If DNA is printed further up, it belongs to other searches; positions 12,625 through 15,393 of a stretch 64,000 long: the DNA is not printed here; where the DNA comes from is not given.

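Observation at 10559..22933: A lipoyl-E2 and a fused E1 alpha-beta dehydrogenase lead a nine-gene sugar-phosphate operon under a divergent GntR regulator, with no E3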

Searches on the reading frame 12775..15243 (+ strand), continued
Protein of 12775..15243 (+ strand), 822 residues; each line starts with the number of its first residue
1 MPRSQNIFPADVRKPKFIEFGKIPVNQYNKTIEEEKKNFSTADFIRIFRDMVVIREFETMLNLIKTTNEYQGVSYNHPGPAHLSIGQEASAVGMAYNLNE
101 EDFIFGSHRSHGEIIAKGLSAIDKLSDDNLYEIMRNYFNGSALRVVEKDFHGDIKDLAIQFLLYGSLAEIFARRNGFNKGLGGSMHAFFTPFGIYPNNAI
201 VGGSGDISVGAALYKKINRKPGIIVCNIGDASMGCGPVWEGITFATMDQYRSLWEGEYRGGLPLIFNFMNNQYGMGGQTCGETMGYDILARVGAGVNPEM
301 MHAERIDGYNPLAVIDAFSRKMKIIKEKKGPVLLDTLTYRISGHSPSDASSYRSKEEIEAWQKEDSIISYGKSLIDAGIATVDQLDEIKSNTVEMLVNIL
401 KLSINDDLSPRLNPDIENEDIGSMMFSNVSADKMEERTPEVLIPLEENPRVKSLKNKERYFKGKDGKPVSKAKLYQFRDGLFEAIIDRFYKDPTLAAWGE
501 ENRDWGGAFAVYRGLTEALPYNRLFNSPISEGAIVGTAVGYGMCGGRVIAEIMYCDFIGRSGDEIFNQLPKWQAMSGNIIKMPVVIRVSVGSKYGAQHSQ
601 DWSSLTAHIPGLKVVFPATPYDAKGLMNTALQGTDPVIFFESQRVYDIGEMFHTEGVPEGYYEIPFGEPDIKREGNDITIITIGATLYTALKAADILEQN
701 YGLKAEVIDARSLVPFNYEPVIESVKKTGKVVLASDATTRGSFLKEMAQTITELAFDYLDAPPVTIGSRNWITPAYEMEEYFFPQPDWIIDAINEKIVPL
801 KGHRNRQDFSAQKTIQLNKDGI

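Call 39: get_annotated_region(hit=H1, flank=14000)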
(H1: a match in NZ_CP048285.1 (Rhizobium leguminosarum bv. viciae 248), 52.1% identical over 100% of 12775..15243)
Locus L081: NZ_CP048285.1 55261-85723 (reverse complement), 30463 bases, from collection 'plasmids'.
description: Rhizobium leguminosarum bv. viciae 248 plasmid pRle248a, complete sequence
organism: Rhizobium leguminosarum bv. viciae 248 (NCBI taxid 936136)
taxonomy: Bacteria; Pseudomonadota; Alphaproteobacteria; Hyphomicrobiales; Rhizobiaceae; Rhizobium; Rhizobium leguminosarum; Rhizobium leguminosarum bv. viciae 248
host: -; source: Fava bean,whole organism,nodules; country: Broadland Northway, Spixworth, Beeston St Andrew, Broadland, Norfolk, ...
typing (MOB-suite, as given by PLSDB): conjugative; replicon rep_cluster_471; relaxase MOBQ; mating-pair formation MPF_T
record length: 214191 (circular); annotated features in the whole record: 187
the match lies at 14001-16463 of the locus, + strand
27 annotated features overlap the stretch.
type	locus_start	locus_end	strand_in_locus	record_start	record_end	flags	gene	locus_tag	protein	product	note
CDS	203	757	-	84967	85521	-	-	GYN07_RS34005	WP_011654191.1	hypothetical protein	-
CDS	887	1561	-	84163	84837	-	-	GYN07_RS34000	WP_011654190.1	transcriptional regulator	-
CDS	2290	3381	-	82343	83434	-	ugpC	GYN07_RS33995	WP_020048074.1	sn-glycerol-3-phosphate ABC transporter ATP-binding protein UgpC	-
CDS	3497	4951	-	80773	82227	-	-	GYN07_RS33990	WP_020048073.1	extracellular solute-binding protein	-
CDS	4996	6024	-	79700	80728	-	-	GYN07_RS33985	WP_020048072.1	carbohydrate ABC transporter permease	GO:0008643 - carbohydrate transport [Evidence IEA]; GO:0055085 - transmembrane transport [Evidence IEA]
CDS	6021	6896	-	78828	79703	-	-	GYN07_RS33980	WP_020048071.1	sugar ABC transporter permease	-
CDS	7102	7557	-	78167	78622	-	-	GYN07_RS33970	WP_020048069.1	RbsD/FucU family protein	-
CDS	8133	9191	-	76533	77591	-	-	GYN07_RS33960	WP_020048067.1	ABC transporter permease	GO:0008643 - carbohydrate transport [Evidence IEA]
CDS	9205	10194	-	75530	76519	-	-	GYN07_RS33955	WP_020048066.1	ABC transporter permease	GO:0008643 - carbohydrate transport [Evidence IEA]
CDS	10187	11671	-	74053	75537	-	-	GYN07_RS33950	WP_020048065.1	sugar ABC transporter ATP-binding protein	-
CDS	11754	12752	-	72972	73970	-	-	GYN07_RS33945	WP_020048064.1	substrate-binding domain-containing protein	-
CDS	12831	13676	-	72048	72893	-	-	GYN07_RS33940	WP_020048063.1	sugar phosphate isomerase/epimerase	-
CDS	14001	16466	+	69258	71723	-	-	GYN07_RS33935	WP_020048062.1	alpha-ketoacid dehydrogenase subunit alpha/beta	-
CDS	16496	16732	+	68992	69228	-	-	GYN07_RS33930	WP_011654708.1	lipoyl domain-containing protein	-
CDS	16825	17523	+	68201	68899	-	-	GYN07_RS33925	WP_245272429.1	alpha/beta fold hydrolase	-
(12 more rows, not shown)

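Call 40: get_annotated_region(hit=H2, flank=14000)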
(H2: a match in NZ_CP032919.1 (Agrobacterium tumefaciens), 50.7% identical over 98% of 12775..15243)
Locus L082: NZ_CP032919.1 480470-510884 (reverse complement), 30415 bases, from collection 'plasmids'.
description: Agrobacterium tumefaciens strain 15955 plasmid pAt15955, complete sequence
organism: Agrobacterium tumefaciens (NCBI taxid 358)
taxonomy: Bacteria; Pseudomonadota; Alphaproteobacteria; Hyphomicrobiales; Rhizobiaceae; Agrobacterium; Agrobacterium tumefaciens
host: -; source: -; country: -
typing (MOB-suite, as given by PLSDB): conjugative; relaxase MOBQ; mating-pair formation MPF_T
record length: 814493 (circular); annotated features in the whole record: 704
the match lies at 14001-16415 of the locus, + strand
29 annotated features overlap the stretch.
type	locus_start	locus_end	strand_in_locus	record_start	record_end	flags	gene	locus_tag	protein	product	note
CDS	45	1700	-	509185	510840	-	-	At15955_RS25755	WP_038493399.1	IS66 family transposase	-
CDS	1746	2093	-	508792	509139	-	tnpB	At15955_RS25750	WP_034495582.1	IS66 family insertion sequence element accessory protein TnpB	-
CDS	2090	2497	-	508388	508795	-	-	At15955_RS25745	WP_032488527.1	transposase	GO:0006313 - DNA transposition [Evidence IEA]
CDS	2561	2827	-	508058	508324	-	-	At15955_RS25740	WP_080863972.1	hypothetical protein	-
CDS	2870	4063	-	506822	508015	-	-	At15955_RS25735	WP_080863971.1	HlyD family secretion protein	GO:0055085 - transmembrane transport [Evidence IEA]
CDS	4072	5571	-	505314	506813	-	-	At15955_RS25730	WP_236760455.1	MFS transporter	GO:0055085 - transmembrane transport [Evidence IEA]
CDS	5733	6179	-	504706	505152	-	-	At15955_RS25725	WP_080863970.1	MarR family transcriptional regulator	GO:0006355 - regulation of DNA-templated transcription [Evidence IEA]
CDS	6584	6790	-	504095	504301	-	-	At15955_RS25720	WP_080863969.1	hypothetical protein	-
CDS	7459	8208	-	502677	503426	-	-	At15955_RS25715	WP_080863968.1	ABC transporter permease subunit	GO:0055085 - transmembrane transport [Evidence IEA]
CDS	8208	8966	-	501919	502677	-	-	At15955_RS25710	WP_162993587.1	ABC transporter permease subunit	GO:0055085 - transmembrane transport [Evidence IEA]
CDS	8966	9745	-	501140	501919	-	-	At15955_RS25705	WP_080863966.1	ABC transporter ATP-binding protein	-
CDS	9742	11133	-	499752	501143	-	-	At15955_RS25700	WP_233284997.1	amidohydrolase family protein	-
CDS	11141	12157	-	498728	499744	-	-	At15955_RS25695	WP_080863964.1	ABC transporter substrate-binding protein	-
CDS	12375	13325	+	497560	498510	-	-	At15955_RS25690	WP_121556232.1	MurR/RpiR family transcriptional regulator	GO:0006355 - regulation of DNA-templated transcription [Evidence IEA]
CDS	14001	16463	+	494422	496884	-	-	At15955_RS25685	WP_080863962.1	alpha-ketoacid dehydrogenase subunit alpha/beta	-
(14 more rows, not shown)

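Call 44: search_dna_similar(query=window:12775-15243:+, collection=plasmids, mode=protein, max_rows=45, rows=best, max_evalue=1e-150)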
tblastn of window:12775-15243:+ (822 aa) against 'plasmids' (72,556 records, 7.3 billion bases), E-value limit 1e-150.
Records with a match: 16; places in all: 16; records where one place covers at least 80% of the query: 15.
Best place of each record, by identity: <60% 16.
By first word of the organism name: Rhizobium 12; Agrobacterium 3; Pleomorphomonas 1.
By predicted mobility (MOB-suite, as given by PLSDB): conjugative 11; non-mobilizable 5.
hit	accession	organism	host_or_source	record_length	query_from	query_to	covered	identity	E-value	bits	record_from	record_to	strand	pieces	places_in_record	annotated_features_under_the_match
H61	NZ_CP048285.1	Rhizobium leguminosarum bv. viciae 248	Fava bean,whole organism,nodules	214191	1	822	100%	52.1%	0e+0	884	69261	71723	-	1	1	alpha-ketoacid dehydrogenase subunit alpha/beta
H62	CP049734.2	Rhizobium leguminosarum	Pisum sativum,Pisum sativum nodules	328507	1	822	100%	52.1%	0e+0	882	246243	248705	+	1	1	dehydrogenase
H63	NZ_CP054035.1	Rhizobium indicum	Pisum sativum l. (pea),Pure culture,Pea ...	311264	1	822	100%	52.1%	0e+0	882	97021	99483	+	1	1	alpha-ketoacid dehydrogenase subunit alpha/beta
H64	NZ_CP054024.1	Rhizobium indicum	Pisum sativum l. (pea),Pure culture,Pea ...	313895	1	822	100%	52.1%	0e+0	882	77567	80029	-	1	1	alpha-ketoacid dehydrogenase subunit alpha/beta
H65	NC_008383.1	Rhizobium johnstonii 3841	-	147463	1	822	100%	51.9%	0e+0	884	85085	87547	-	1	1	alpha-ketoacid dehydrogenase subunit alpha/beta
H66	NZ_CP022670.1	Rhizobium leguminosarum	single cell,root nodules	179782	1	822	100%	51.9%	0e+0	883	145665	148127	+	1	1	alpha-ketoacid dehydrogenase subunit alpha/beta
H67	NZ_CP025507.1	Rhizobium leguminosarum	Pisum sativum,pea nodule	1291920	1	822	100%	51.9%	0e+0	883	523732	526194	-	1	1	record has no annotation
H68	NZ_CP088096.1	Rhizobium sp. SU303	cell culture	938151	1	822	100%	51.9%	0e+0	883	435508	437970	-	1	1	alpha-ketoacid dehydrogenase subunit alpha/beta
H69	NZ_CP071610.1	Rhizobium binae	lentil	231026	1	822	100%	51.9%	0e+0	883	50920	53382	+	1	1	alpha-ketoacid dehydrogenase subunit alpha/beta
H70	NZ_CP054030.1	Rhizobium hidalgonense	Pisum sativum l. (pea),Pure culture,Pea ...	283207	1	822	100%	51.9%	0e+0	880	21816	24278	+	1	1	alpha-ketoacid dehydrogenase subunit alpha/beta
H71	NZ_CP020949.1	Rhizobium sp. CIAT894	-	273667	1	806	98%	52.8%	0e+0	882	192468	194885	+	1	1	alpha-ketoacid dehydrogenase subunit alpha/beta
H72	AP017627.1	Pleomorphomonas sp. SM30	-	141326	1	822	100%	51.4%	0e+0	849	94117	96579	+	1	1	acoB: acetoin:2, 6-dichlorophenolindophenoloxidoreductase subunit beta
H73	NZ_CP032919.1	Agrobacterium tumefaciens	-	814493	1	806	98%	50.7%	0e+0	837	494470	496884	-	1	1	alpha-ketoacid dehydrogenase subunit alpha/beta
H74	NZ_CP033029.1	Agrobacterium tumefaciens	-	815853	1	806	98%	50.7%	0e+0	837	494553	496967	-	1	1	alpha-ketoacid dehydrogenase subunit alpha/beta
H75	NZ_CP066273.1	Agrobacterium tumefaciens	-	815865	1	806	98%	50.7%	0e+0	837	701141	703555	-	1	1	alpha-ketoacid dehydrogenase subunit alpha/beta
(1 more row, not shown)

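Call 45: get_annotated_region(hit=H65, flank=9000)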
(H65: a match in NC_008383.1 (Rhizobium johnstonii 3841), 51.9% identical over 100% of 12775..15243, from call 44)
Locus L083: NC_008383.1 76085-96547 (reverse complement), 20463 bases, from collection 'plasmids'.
description: Rhizobium johnstonii 3841 plasmid pRL8, complete sequence
organism: Rhizobium johnstonii 3841 (NCBI taxid 216596)
taxonomy: Bacteria; Pseudomonadota; Alphaproteobacteria; Hyphomicrobiales; Rhizobiaceae; Rhizobium; Rhizobium johnstonii; Rhizobium johnstonii 3841
host: -; source: -; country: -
typing (MOB-suite, as given by PLSDB): conjugative; replicon rep_cluster_577; relaxase MOBQ; mating-pair formation MPF_T
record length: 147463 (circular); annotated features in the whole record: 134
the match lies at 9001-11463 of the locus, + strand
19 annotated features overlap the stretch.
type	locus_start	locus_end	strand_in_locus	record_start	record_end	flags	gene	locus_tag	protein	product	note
CDS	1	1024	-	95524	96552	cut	-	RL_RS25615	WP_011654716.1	carbohydrate ABC transporter permease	GO:0008643 - carbohydrate transport [Evidence IEA]; GO:0055085 - transmembrane transport [Evidence IEA]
CDS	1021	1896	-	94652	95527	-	-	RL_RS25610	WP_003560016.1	sugar ABC transporter permease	-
CDS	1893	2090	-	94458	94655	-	-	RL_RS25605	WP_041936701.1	PfkB family carbohydrate kinase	-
CDS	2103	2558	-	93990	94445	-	-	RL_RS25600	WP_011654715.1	RbsD/FucU family protein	-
CDS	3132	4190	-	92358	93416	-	-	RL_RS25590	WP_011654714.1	ABC transporter permease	GO:0008643 - carbohydrate transport [Evidence IEA]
CDS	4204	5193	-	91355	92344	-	-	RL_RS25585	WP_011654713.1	ABC transporter permease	GO:0008643 - carbohydrate transport [Evidence IEA]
CDS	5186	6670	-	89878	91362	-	-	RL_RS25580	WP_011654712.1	sugar ABC transporter ATP-binding protein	-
CDS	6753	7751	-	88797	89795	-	-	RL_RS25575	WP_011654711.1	substrate-binding domain-containing protein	-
CDS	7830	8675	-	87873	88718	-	-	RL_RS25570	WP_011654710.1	sugar phosphate isomerase/epimerase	-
CDS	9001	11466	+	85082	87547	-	-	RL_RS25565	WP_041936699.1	alpha-ketoacid dehydrogenase subunit alpha/beta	-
CDS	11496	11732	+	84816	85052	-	-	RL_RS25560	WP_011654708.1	lipoyl domain-containing protein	-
CDS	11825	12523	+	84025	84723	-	-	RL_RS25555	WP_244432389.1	alpha/beta fold hydrolase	-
CDS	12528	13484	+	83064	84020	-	-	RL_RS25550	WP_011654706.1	carbohydrate kinase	GO:0005975 - carbohydrate metabolic process [Evidence IEA]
CDS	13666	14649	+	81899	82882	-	-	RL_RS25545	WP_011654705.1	sugar-binding transcriptional regulator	-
CDS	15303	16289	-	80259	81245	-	-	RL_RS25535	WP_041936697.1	molybdopterin-dependent oxidoreductase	-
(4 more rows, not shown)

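Call 46: get_annotated_region(hit=H72, flank=12000)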
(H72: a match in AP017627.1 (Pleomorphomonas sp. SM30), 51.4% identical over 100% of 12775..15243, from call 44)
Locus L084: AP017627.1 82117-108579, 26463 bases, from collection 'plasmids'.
description: Pleomorphomonas sp. SM30 plasmid pSM30-1 DNA, complete genome
organism: Pleomorphomonas sp. SM30 (NCBI taxid 1885025)
taxonomy: Bacteria; Pseudomonadota; Alphaproteobacteria; Hyphomicrobiales; Pleomorphomonadaceae; Pleomorphomonas; Pleomorphomonas sp. SM30
host: -; source: -; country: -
typing (MOB-suite, as given by PLSDB): non-mobilizable
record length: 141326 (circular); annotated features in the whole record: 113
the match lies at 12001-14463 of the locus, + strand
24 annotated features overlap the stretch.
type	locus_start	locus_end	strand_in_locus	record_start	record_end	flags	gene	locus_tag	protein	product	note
CDS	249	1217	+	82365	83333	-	ytfQ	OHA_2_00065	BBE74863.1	ABC transporter periplasmic-binding protein YtfQ precursor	-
CDS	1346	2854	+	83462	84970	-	rbsA_1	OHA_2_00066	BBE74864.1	ribose import ATP-binding protein RbsA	-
CDS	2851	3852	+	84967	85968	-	ytfT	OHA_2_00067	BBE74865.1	inner membrane ABC transporter permease protein YtfT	-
CDS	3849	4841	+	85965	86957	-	yjfF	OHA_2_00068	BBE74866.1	inner membrane ABC transporter permease protein YjfF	-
CDS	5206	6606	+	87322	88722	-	atzF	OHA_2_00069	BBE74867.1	allophanate hydrolase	-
CDS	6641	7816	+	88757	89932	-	gatA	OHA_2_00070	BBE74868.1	glutamyl-tRNA(Gln) amidotransferase subunit A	-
CDS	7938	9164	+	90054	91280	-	hcaD2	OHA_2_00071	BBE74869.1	pyridine nucleotide-disulfide oxidoreductase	-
CDS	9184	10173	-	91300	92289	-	-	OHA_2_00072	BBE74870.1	sodium bile acid symporter family protein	-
CDS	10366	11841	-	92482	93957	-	xylB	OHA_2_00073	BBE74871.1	xylulose kinase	-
CDS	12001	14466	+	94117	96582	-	acoB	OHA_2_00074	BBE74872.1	acetoin:2, 6-dichlorophenolindophenoloxidoreductase subunit beta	-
CDS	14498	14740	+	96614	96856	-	aceF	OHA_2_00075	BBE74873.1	dihydrolipoyllysine-residue acetyltransferase component of pyruvate dehydrogenase complex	-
CDS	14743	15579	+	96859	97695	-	acoC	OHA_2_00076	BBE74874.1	dihydrolipoyllysine-residue acetyltransferase component of acetoin cleaving system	-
CDS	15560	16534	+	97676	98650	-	deoR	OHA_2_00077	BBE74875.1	deoxyribonucleoside regulator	-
CDS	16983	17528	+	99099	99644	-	ureE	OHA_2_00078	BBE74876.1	urease accessory protein UreE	-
CDS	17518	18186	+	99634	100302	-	ureF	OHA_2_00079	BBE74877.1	urease accessory protein UreF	-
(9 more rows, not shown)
